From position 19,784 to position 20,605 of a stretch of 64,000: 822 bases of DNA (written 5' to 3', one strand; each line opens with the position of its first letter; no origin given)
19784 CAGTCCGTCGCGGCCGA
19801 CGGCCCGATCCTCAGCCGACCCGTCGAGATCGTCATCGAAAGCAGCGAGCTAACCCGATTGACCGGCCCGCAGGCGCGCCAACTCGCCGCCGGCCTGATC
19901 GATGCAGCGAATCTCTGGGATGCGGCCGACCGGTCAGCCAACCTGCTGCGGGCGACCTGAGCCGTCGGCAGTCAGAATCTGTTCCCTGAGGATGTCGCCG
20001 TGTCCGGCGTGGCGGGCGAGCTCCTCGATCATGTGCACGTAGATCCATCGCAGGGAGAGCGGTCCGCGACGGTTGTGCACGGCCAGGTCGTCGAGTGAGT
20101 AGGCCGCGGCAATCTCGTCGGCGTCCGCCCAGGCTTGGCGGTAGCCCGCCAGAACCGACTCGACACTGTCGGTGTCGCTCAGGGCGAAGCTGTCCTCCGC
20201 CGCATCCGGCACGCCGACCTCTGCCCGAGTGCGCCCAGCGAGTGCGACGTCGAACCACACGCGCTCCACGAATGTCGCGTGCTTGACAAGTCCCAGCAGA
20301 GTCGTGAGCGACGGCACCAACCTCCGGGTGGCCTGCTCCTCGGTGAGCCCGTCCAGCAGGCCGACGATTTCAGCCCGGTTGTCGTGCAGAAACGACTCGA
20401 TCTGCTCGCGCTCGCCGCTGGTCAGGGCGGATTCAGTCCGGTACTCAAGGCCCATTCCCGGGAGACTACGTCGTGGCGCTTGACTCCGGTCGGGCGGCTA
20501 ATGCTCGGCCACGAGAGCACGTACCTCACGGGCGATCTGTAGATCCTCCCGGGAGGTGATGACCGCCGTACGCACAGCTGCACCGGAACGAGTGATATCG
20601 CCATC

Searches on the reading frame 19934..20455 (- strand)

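Call 30: search_protein_families(library=pfam, proteins=[window:19934-20455:-], max_evalue=0.01)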
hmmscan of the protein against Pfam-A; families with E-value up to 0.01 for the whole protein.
window:19934-20455:- (173 aa): 2 families
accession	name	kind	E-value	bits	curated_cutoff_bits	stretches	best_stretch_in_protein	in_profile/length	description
PF04978.18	MST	-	5.5e-46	157.2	27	1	19-160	2-147/149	Mycothiol-S-transferase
PF12867.12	DinB_2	-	7.4e-12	46.3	24.8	1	23-151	2-126/128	DinB superfamily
